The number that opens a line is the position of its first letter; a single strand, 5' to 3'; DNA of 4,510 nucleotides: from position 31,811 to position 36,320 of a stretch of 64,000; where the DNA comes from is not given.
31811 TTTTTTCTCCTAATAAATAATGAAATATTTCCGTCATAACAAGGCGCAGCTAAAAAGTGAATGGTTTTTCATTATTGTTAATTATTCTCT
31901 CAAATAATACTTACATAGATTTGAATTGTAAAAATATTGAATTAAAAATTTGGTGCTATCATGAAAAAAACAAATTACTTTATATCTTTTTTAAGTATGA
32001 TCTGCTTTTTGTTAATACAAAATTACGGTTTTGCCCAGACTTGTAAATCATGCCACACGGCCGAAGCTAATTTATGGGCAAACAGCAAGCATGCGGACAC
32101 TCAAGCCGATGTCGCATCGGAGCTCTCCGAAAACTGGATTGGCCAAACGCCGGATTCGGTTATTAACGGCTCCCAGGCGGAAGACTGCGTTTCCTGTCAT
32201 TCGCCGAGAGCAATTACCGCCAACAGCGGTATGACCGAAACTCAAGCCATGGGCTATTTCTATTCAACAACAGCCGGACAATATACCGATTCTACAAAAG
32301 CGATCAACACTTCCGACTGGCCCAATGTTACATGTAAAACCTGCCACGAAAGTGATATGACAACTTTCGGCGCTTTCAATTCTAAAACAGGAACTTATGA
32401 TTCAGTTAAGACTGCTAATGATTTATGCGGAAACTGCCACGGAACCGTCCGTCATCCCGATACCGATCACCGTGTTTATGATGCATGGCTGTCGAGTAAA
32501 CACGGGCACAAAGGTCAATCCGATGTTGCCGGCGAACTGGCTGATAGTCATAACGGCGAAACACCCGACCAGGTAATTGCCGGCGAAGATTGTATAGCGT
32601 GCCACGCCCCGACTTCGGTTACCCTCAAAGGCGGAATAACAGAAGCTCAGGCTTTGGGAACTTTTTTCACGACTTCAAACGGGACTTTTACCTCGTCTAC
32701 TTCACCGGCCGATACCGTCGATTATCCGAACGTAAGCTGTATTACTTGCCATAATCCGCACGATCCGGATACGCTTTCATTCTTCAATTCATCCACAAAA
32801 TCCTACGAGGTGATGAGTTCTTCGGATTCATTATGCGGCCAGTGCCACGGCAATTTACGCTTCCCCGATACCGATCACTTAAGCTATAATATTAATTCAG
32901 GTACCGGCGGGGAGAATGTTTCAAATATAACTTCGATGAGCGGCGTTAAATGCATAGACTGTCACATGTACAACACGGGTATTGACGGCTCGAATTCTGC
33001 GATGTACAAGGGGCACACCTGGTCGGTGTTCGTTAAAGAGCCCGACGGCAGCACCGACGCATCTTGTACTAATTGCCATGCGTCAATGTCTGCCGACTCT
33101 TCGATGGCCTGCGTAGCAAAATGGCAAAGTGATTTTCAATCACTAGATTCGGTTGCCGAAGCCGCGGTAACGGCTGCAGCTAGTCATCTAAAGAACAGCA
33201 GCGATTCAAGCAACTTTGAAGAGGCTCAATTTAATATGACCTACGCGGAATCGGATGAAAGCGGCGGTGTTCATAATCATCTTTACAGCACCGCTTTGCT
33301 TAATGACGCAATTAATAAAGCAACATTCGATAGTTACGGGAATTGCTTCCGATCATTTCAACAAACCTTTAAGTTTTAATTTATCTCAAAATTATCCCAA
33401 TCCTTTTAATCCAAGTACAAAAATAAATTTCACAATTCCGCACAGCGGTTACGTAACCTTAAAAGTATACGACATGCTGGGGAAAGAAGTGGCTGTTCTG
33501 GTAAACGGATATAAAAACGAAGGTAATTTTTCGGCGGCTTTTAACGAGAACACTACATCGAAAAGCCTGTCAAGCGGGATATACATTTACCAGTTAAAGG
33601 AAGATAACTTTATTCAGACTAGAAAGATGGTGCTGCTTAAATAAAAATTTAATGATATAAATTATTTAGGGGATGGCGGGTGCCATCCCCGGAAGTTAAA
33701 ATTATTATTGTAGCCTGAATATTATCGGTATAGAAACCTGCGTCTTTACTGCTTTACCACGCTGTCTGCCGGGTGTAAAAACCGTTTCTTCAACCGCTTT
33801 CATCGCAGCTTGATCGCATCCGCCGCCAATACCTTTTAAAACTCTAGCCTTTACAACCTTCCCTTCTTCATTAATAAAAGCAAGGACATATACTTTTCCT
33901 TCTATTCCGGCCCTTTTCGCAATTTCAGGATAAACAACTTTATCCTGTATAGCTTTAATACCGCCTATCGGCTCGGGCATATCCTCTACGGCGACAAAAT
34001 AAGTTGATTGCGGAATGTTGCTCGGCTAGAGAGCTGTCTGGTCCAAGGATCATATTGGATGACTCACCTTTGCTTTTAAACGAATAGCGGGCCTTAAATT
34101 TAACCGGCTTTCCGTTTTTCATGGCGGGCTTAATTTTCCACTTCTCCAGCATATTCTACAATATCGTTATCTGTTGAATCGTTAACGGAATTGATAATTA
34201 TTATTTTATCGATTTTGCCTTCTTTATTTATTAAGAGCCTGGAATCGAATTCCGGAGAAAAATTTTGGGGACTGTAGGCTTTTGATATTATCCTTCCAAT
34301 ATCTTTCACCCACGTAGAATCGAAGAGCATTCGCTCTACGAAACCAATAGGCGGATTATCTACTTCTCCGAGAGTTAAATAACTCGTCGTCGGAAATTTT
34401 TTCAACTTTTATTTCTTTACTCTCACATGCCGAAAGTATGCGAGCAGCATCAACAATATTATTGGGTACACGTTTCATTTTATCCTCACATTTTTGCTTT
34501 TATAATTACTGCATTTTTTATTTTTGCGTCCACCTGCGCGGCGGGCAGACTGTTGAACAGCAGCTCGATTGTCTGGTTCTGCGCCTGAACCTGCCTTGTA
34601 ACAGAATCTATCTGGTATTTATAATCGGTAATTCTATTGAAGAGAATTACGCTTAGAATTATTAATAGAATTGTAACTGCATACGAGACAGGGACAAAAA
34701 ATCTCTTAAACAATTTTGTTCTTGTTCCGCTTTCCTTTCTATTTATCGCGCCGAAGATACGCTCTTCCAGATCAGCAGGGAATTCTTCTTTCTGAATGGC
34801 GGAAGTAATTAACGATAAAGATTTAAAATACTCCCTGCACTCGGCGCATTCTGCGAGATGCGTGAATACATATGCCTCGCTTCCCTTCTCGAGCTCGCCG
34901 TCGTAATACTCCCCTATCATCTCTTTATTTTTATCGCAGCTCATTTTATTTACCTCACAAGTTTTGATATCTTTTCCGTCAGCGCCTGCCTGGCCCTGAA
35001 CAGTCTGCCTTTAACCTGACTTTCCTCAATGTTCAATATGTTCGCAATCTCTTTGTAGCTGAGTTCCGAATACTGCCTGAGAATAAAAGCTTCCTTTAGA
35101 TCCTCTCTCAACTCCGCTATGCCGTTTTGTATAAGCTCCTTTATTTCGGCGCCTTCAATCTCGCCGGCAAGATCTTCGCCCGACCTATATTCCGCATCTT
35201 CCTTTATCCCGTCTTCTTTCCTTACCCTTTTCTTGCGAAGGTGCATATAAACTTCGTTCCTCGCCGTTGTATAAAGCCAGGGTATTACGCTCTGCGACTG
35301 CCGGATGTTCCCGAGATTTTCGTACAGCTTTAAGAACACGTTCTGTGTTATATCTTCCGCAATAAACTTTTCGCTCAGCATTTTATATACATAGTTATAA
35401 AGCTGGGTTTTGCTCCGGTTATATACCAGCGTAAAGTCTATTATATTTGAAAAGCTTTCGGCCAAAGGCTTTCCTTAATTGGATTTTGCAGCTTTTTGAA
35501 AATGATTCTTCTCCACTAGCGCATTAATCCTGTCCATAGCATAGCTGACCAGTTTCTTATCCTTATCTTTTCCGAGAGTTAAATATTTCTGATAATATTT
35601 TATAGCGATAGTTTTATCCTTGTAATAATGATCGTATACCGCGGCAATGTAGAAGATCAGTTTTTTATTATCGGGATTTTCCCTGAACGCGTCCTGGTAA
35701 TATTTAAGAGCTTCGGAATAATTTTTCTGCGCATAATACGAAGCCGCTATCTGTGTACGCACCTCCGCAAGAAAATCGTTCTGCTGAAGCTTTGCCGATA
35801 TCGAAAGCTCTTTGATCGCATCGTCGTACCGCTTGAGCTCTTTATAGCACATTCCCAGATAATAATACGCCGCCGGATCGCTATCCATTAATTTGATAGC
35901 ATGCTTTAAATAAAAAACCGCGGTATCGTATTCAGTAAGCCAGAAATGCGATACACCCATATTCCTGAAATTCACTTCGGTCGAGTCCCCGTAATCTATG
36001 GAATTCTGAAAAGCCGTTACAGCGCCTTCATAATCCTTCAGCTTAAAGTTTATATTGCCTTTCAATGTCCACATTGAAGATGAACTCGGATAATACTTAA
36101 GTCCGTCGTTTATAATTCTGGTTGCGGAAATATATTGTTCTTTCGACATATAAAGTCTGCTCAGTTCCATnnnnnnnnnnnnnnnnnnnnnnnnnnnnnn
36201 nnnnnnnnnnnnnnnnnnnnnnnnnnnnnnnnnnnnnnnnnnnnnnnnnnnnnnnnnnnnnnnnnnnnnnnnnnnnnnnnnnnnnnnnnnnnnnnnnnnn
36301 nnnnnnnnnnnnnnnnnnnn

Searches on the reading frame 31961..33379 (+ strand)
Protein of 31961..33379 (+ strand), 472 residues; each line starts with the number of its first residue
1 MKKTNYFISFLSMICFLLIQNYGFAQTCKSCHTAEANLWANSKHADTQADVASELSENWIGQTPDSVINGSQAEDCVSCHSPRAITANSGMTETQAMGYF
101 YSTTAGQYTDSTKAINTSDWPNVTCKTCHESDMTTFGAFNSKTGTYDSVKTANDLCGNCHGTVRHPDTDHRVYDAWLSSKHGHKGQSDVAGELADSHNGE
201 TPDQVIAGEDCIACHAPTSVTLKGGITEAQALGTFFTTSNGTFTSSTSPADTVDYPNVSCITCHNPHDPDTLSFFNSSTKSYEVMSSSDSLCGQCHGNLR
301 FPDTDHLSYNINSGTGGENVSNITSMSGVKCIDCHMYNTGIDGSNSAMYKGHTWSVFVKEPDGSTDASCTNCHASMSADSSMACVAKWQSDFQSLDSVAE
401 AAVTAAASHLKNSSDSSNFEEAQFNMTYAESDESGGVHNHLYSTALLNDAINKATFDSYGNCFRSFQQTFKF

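Call 9: search_protein_families(library=pfam, proteins=[window:31961-33379:+], max_evalue=0.01)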
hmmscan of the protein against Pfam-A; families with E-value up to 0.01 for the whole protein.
window:31961-33379:+ (472 aa): 6 families
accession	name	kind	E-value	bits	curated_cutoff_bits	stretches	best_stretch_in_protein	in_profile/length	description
PF02335.20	Cytochrom_C552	-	5e-12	46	24.1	1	325-455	241-374/438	Cytochrome c552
PF14522.11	Cytochrome_C7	-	1.8e-10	40.9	24.8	0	121-215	12-66/67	Cytochrome c7 and related cytochrome c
PF09699.15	Paired_CXXCH_1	-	3.3e-10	39.9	20.6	0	259-299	8-39/41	Doubled CXXCH motif (Paired_CXXCH_1)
PF13435.11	Cytochrome_C554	-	1.1e-09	39.6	20.8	1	27-86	1-61/84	Cytochrome c554 and c-prime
PF14537.11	Cytochrom_c3_2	-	8.1e-08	33.1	25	0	195-296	11-78/79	Cytochrome c3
PF03264.19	Cytochrom_NNT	-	0.0018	18.5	24.1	0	75-166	67-170/174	NapC/NirT cytochrome c family, N-terminal region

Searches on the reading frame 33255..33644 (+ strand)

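Call 9: search_protein_families(library=pfam, proteins=[window:33255-33644:+], max_evalue=0.01)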
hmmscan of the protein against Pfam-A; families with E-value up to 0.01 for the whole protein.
window:33255-33644:+ (129 aa): 3 families
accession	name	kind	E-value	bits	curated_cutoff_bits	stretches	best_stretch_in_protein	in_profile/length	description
PF18962.6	Por_Secre_tail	-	1.1e-09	38.9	27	1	47-126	2-74/75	Secretion system C-terminal sorting domain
PF13585.12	CHU_C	-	0.0025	18.3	27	1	63-116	25-72/86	CHU_C Type IX secretion signal domain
PF13860.13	FlgD_ig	-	0.0095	16.3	27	0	64-116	22-75/79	FlgD Ig-like domain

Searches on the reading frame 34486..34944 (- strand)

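Call 9: search_protein_families(library=pfam, proteins=[window:34486-34944:-], max_evalue=0.01)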
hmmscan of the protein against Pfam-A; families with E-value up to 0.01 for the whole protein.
window:34486-34944:- (152 aa): 2 families
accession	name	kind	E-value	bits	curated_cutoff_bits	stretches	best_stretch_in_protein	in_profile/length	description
PF13490.11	zf-HC2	-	2e-06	28.2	22.2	1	8-37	6-35/35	Putative zinc-finger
PF02790.20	COX2_TM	-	0.001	19.6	22.8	1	86-135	26-75/88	Cytochrome C oxidase subunit II, transmembrane domain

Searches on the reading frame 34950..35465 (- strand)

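Call 9: search_protein_families(library=pfam, proteins=[window:34950-35465:-], max_evalue=0.01)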
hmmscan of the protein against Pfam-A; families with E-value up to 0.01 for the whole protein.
window:34950-35465:- (171 aa): 3 families
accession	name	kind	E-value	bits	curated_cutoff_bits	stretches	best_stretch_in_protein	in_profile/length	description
PF04542.20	Sigma70_r2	-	2.2e-14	53.4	24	1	15-80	2-69/71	Sigma-70 region 2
PF08281.18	Sigma70_r4_2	-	3.2e-14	52.7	25.7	1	110-162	2-54/54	Sigma-70, region 4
PF04545.22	Sigma70_r4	-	9.8e-08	31.8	24.1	1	116-162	2-48/50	Sigma-70, region 4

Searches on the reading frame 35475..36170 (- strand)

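Call 9: search_protein_families(library=pfam, proteins=[window:35475-36170:-], max_evalue=0.01)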
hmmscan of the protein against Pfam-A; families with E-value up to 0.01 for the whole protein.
window:35475-36170:- (231 aa): 18 families
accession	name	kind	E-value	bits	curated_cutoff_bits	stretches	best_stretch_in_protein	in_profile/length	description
PF07719.23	TPR_2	-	4.1e-23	80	27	2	137-168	3-34/34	Tetratricopeptide repeat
PF00515.34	TPR_1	-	2e-22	78.4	27.8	3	135-168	1-34/34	Tetratricopeptide repeat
PF14559.12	TPR_19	-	2.5e-16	60.2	25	2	80-132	6-58/68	Tetratricopeptide repeat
PF13432.12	TPR_16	-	1.5e-14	54.5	32.7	0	3-55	3-55/65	Tetratricopeptide repeat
PF13181.12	TPR_8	-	1.2e-13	50.5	25.7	0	135-168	1-34/34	Tetratricopeptide repeat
PF12895.13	ANAPC3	-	6.3e-13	49.3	27.2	2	80-160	4-81/82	Anaphase-promoting complex, cyclosome, subunit 3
PF13428.12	TPR_14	-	1.6e-12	47.2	23.5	1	136-176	2-42/44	Tetratricopeptide repeat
PF13424.12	TPR_12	-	2.5e-12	47.2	30.1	2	100-162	4-72/77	Tetratricopeptide repeat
PF13174.12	TPR_6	-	4.6e-11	43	26.3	1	101-122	2-23/33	Tetratricopeptide repeat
PF23914.1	TPR_CcmH_CycH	-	2e-08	34.7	42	2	90-206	41-157/158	Cytochrome c-type biogenesis protein H TPR domain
PF13374.12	TPR_10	-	1e-07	32.1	27.5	1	135-162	2-29/42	Tetratricopeptide repeat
PF13431.12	TPR_17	-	1.6e-07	31.5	24.4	1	88-119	2-33/34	Tetratricopeptide repeat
PF25063.1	ARM_TT21_C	-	3e-07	30.9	35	0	80-170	110-199/209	Tetratricopeptide repeat protein 21 C-terminal ARM domain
PF13414.12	TPR_11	-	2.5e-06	27.5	26.8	0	80-111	9-40/42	TPR repeat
PF13371.12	TPR_9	-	1.7e-05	25.2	35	0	4-58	2-56/73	Tetratricopeptide repeat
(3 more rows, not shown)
